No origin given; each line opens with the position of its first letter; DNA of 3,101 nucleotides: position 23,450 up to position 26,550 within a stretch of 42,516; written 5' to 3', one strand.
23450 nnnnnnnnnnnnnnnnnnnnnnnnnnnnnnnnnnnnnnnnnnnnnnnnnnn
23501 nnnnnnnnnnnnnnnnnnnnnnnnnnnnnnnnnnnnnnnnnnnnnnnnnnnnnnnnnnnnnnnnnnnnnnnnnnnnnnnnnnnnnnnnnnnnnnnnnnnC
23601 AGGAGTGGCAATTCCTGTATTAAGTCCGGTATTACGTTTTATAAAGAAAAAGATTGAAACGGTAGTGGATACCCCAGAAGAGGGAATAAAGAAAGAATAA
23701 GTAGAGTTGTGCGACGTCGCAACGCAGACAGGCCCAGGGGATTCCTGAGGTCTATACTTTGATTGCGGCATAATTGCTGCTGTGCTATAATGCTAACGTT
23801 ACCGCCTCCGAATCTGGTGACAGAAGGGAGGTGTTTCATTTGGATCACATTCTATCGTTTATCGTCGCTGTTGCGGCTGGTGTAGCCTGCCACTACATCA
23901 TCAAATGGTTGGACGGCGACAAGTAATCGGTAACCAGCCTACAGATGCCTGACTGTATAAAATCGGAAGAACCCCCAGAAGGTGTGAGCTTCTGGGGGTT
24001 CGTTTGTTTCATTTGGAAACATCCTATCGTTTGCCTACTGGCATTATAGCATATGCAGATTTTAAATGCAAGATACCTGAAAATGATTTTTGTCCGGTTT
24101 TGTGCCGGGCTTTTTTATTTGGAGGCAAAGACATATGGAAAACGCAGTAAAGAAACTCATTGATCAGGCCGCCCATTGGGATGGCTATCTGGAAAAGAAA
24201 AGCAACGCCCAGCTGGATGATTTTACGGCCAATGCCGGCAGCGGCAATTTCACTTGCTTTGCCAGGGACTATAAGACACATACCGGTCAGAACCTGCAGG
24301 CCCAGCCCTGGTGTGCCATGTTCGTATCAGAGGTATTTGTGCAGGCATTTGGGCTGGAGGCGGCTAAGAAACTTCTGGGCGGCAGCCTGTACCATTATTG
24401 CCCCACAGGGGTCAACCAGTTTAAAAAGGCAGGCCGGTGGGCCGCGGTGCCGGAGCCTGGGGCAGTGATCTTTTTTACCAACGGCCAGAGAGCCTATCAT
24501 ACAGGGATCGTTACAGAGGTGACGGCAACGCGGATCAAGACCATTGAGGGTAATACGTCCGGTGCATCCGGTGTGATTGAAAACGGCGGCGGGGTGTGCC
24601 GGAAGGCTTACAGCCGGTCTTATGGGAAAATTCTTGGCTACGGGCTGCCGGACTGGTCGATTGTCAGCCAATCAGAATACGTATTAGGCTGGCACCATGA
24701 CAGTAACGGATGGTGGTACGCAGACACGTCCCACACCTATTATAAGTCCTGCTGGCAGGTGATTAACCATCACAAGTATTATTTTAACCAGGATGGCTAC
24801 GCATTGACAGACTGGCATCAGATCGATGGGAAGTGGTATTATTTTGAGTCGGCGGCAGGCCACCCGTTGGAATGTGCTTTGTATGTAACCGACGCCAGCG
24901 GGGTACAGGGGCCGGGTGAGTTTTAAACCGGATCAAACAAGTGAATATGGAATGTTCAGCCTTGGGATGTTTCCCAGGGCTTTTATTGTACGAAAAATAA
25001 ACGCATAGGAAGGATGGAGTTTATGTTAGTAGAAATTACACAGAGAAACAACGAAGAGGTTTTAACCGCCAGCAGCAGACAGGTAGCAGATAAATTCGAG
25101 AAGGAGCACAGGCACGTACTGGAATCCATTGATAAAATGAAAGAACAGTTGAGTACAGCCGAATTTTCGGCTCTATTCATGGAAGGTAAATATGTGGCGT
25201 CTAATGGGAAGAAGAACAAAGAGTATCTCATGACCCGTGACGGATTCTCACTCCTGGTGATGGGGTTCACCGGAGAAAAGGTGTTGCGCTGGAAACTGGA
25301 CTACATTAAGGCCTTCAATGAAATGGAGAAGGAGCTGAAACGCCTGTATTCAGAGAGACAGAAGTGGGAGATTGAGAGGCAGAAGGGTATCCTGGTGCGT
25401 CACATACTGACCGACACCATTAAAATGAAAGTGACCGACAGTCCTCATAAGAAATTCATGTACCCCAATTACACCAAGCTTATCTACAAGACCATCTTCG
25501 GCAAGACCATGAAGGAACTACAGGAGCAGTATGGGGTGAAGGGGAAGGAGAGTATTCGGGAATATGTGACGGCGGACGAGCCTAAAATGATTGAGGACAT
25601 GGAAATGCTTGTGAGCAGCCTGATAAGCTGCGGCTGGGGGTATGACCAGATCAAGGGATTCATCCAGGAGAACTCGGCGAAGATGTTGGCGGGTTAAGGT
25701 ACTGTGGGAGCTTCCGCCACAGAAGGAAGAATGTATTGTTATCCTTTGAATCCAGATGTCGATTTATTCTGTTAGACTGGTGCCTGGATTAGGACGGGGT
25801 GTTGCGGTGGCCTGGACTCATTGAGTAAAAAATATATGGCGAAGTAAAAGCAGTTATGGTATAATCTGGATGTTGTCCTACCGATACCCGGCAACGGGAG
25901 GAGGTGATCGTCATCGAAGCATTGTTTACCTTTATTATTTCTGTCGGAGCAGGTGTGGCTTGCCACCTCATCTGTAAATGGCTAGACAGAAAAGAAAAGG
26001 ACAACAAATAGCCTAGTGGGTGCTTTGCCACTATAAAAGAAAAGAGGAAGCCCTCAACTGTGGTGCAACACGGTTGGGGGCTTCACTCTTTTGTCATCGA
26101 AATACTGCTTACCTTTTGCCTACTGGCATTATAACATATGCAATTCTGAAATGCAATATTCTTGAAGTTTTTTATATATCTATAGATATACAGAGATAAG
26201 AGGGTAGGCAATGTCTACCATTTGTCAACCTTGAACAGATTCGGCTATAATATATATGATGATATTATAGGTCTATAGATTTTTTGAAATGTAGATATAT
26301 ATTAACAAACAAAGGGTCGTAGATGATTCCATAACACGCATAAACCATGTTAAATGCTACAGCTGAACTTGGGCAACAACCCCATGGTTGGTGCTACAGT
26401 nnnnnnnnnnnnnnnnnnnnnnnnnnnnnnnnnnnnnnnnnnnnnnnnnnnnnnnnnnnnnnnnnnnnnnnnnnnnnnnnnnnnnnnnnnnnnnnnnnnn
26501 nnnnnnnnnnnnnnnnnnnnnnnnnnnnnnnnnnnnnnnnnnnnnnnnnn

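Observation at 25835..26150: Second, paralogous Fst-like type I TA locus between the Rha gene and attP/int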

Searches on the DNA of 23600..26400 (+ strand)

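Call 7: search_rna_families(source=window, start=23600, end=26400, threshold=evalue, max_evalue=10)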
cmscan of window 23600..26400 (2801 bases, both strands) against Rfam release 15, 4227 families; matches with E-value up to 10: 14.
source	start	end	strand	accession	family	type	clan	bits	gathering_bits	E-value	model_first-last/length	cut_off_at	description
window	23798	24012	+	RF02442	SpF66_sRNA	Gene; sRNA;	-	40.9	42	1.2e-07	1-239/239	no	Streptococcus sRNA SpF66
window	23895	24007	+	RF00514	His_leader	Cis-reg; leader;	-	26.9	49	0.14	1-126/126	no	Histidine operon leader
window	23963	24089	-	RF00514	His_leader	Cis-reg; leader;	-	26.8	49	0.14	1-126/126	no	Histidine operon leader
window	25976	26095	+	RF02905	sRNA41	Gene; sRNA;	-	24.6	45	0.43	1-113/113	no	Archaeal Small RNA 41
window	25146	25221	-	RF02059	STnc50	Gene; sRNA;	-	21.5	55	2.1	1-84/84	no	Salmonella enterica sRNA STnc40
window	25873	26094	+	RF02442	SpF66_sRNA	Gene; sRNA;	-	20.6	42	0.048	1-239/239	no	Streptococcus sRNA SpF66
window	26048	26224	+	RF02694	RalA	Gene; sRNA;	-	18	170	0.67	1-179/179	no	RalR antitoxin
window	24006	24124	+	RF00096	U8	Gene; snRNA; snoRNA; CD-box;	-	17.8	41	4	1-135/135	no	U8 small nucleolar RNA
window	24064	24117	+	RF00057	RyhB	Gene; sRNA;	-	17.7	55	6.2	1-67/67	no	RyhB RNA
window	25872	25905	-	RF01370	CRISPR-DR57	Gene; CRISPR;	-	16.9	39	3.8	1-37/37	no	CRISPR RNA direct repeat element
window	23798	23962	+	RF02848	RefB11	Gene; sRNA;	-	16.2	54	4.6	1-167/167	no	Enterococcus sRNA B11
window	24036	24118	+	RF02837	anti-hemB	Gene; sRNA;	-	15.6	49.5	2.5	1-81/81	no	Burkholderia RNA 7 (anti-hemB)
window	25256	25271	+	RF01734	Fluoride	Cis-reg; riboswitch;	-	14.2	34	1.6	10-25/64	no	Fluoride riboswitch aptamer (crcB RNA motif)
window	23962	24119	+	RF01673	PhrS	Gene; sRNA;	-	12.3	37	5.3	1-212/212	no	PhrS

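Call 11: search_rna_families(source=window, start=23700, end=24150, threshold=evalue, max_evalue=1, show_alignments=1)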
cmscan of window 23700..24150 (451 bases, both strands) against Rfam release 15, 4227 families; matches with E-value up to 1: 8.
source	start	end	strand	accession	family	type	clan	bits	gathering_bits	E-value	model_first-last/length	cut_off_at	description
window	23798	24012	+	RF02442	SpF66_sRNA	Gene; sRNA;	-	40.9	42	1.9e-08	1-239/239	no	Streptococcus sRNA SpF66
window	23895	24007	+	RF00514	His_leader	Cis-reg; leader;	-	26.9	49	0.022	1-126/126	no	Histidine operon leader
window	23963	24089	-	RF00514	His_leader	Cis-reg; leader;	-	26.8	49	0.023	1-126/126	no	Histidine operon leader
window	24006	24124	+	RF00096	U8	Gene; snRNA; snoRNA; CD-box;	-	17.8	41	0.64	1-135/135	no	U8 small nucleolar RNA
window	24064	24117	+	RF00057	RyhB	Gene; sRNA;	-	17.7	55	0.99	1-67/67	no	RyhB RNA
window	23798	23962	+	RF02848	RefB11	Gene; sRNA;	-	16.2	54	0.74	1-167/167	no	Enterococcus sRNA B11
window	24036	24118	+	RF02837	anti-hemB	Gene; sRNA;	-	15.6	49.5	0.41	1-81/81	no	Burkholderia RNA 7 (anti-hemB)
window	23962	24119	+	RF01673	PhrS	Gene; sRNA;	-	12.3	37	0.86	1-212/212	no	PhrS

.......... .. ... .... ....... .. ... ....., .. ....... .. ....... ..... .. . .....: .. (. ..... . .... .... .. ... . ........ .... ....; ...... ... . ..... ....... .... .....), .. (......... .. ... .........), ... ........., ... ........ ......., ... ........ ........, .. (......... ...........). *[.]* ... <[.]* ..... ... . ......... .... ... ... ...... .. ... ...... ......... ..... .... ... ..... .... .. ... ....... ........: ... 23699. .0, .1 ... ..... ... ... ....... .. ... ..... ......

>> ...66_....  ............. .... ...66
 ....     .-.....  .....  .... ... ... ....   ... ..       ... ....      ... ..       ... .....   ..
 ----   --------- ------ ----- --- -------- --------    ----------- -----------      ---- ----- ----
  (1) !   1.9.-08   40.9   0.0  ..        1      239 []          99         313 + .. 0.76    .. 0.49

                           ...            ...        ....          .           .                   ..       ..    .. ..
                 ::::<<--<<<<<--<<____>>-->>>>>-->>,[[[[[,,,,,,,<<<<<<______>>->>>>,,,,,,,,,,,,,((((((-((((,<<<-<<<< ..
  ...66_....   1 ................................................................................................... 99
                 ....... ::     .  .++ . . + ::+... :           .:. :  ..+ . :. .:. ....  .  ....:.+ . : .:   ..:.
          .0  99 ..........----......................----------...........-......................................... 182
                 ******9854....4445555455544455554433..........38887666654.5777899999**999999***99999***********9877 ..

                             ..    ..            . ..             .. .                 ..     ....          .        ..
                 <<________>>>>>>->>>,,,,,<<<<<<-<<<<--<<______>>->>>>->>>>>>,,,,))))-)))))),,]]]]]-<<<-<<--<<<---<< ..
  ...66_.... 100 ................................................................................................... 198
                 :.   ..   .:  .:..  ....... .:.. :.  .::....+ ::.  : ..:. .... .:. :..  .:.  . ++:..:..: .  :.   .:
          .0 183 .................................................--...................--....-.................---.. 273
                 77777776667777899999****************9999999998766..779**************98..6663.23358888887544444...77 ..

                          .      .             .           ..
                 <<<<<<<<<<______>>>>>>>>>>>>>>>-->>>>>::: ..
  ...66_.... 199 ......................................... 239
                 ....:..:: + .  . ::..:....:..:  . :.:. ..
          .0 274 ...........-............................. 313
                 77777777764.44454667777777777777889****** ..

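Call 13: search_dna_similar(query=window:23700-26200:+, collection=phages, mode=near)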
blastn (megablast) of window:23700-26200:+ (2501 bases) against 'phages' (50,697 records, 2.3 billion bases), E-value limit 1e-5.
Records with a match: 2; places in all: 2; records where one place covers at least 80% of the query: 0.
Best place of each record, by identity: 80-90% 1; 60-80% 1.
By first word of the organism name: bajarodino 2.
By host as written in the record: Peromyscus fraterculus 2.
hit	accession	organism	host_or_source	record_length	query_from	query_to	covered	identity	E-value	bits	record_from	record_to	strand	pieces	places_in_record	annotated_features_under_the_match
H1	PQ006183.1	bajarodino virus 15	Peromyscus fraterculus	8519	2261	2441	7%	77.5%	2e-19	104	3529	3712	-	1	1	none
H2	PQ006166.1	bajarodino virus 29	Peromyscus fraterculus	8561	2261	2349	4%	86.5%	9e-18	99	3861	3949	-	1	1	hypothetical protein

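Call 16: get_annotated_region(hit=H1, flank=4000)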
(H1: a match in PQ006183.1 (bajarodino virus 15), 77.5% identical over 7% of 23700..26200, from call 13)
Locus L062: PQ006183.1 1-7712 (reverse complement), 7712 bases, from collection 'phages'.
description: Bajarodino virus 15 isolate BGG_01_18, complete genome.
organism: bajarodino virus 15 (NCBI taxid 3342902)
taxonomy: Viruses; Monodnaviria; Loebvirae; Hofneiviricota; Faserviricetes; Tubulavirales; Inoviridae; Inovirus
host: Peromyscus fraterculus; source: feces; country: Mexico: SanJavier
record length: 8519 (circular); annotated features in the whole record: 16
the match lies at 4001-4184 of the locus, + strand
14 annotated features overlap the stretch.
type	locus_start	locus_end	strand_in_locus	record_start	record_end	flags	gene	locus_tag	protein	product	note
CDS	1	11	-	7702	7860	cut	-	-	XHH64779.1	hypothetical protein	-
CDS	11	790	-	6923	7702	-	-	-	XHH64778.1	hypothetical protein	-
CDS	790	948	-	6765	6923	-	-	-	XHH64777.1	hypothetical protein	-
CDS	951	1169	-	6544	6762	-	-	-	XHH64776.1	hypothetical protein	-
CDS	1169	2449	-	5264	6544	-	-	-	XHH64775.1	hypothetical protein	-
CDS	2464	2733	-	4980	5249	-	-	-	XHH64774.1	RstB-like protein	-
CDS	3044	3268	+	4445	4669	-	-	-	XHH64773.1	helix-helix protein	-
CDS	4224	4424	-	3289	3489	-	-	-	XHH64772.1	SprT-like protein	-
CDS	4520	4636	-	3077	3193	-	-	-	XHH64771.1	hypothetical protein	-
CDS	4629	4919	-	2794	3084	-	-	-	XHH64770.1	hypothetical protein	-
CDS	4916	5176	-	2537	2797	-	-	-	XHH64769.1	hypothetical protein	-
CDS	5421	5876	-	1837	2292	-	-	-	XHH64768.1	hypothetical protein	-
CDS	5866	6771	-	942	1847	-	-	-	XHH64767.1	replication initiator protein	-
CDS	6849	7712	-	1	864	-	-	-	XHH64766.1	Zonula occludens toxin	Zot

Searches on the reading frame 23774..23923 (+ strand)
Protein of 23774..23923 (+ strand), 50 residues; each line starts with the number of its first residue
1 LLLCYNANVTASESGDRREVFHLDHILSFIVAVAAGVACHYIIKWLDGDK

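Call 9: search_protein_families(library=pfam, proteins=[window:23774-23923:+], max_evalue=10)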
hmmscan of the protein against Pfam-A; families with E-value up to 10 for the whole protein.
seq(50 aa): 1 family
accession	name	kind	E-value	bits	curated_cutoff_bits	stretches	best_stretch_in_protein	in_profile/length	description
PF00899.27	ThiF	-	0.11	12.1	28.1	1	4-49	160-205/238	ThiF family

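Call 10: search_protein_families(library=ncbifam, proteins=[window:23774-23923:+], max_evalue=10)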
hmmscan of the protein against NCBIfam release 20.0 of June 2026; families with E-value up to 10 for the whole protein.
seq(50 aa): 0 families

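Call 36: find_homologous_proteins(query=window:23774-23923:+, max_evalue=0.01)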
Query seq(50 aa) (50 aa): 161 proteins with E <= 0.01 among 162 candidates; the best 120 are listed.
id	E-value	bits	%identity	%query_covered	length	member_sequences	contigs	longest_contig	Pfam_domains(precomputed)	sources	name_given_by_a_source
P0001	1.4e-26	108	100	100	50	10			-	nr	nr:MAG TPA: hypothetical protein [Caudoviricetes sp.]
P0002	2.9e-24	100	100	94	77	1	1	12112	-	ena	-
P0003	5.7e-22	93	88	100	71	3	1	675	-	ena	-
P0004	5.8e-22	93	88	100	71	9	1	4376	-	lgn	-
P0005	8.2e-22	93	90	96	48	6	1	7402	-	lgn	-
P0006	9.0e-18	80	88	86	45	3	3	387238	-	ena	-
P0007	1.6e-17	79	79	96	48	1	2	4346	-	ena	-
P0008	5.5e-16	75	75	96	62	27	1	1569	-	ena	-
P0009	5.7e-15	71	71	98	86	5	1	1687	-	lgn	-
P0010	2.3e-14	70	69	96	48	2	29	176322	-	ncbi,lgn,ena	-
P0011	8.7e-13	65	70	94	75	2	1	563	-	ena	-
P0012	6.0e-12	62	67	96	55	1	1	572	-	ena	-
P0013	2.5e-11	60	70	92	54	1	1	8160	-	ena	-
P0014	4.9e-11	59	79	86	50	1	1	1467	-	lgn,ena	-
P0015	2.1e-10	57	78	74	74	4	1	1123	-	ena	-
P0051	5.0e-7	47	82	56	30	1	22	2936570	-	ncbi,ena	-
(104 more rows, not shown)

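Call 60: find_encoding_contigs(protein=P0051, flank=6000, max_places=4)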
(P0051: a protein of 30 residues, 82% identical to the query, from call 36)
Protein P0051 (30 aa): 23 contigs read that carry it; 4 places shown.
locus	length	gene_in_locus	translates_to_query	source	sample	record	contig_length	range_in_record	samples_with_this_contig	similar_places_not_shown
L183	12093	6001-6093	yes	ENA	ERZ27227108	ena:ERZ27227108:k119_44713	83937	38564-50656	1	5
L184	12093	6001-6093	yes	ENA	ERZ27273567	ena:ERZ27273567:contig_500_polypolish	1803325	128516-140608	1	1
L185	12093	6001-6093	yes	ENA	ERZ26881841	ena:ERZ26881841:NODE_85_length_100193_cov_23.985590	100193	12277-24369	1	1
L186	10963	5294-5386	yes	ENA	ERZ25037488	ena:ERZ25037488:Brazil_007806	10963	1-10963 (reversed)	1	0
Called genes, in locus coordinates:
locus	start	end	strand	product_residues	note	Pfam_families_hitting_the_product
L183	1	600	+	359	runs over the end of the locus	-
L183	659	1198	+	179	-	PF02542:YgbB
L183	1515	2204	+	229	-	PF00132:Hexapep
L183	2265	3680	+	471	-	PF01921:tRNA-synt_1f (faint), PF01406:tRNA-synt_1e, PF09334:tRNA-synt_1g (faint)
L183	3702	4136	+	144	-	PF00636:Ribonuclease_3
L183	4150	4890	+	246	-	PF08032:SpoU_sub_bind, PF00588:SpoU_methylase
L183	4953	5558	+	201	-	PF04542:Sigma70_r2, PF08281:Sigma70_r4_2 (weak), PF00196:GerE (weak)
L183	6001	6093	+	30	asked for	-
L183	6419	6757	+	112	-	-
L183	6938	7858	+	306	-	PF08220:HTH_DeoR (weak), PF08279:HTH_11, PF19187:HTH_PafC (weak), PF13280:WYL, PF25583:WCX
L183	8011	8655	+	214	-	PF06445:GyrI-like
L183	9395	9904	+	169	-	PF09335:VTT_dom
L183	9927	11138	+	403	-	PF08323:Glyco_transf_5 (faint), PF20706:GT4-conflict, PF13439:Glyco_transf_4, PF13579:Glyco_trans_4_4, PF00534:Glycos_transf_1, PF13692:Glyco_trans_1_4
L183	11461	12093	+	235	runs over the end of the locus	PF00072:Response_reg, PF00486:Trans_reg_C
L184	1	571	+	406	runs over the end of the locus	PF05977:MFS_3, PF07690:MFS_1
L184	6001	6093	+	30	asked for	-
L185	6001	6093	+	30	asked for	-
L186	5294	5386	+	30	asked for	-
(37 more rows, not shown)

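Call 61: find_encoding_contigs(protein=P0001, flank=6000, max_places=4)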
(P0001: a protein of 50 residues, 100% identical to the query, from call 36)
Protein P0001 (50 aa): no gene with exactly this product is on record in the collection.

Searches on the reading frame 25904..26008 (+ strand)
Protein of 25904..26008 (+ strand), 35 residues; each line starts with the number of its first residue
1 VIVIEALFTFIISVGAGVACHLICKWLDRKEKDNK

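Call 9: search_protein_families(library=pfam, proteins=[window:25904-26008:+], max_evalue=10)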
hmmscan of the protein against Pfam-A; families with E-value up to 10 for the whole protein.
seq(35 aa): 0 families

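Call 10: search_protein_families(library=ncbifam, proteins=[window:25904-26008:+], max_evalue=10)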
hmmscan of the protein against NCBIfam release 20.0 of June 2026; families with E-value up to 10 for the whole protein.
seq(35 aa): 1 family
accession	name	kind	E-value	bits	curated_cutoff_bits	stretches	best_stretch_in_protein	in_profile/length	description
TIGR03510.1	XapX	domain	0.054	13.1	27.8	1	10-28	2-20/49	XapX domain-containing protein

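Call 71: search_protein_families(library=pfam, proteins=[window:25913-26008:+], max_evalue=10)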
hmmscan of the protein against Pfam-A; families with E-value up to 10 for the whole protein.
seq(32 aa): 0 families

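Call 72: search_protein_families(library=ncbifam, proteins=[window:25913-26008:+], max_evalue=10)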
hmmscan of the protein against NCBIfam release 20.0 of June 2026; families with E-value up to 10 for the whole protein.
seq(32 aa): 1 family
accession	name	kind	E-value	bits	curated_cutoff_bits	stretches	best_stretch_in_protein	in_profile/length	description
TIGR03510.1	XapX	domain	0.047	13.3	27.8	1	7-25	2-20/49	XapX domain-containing protein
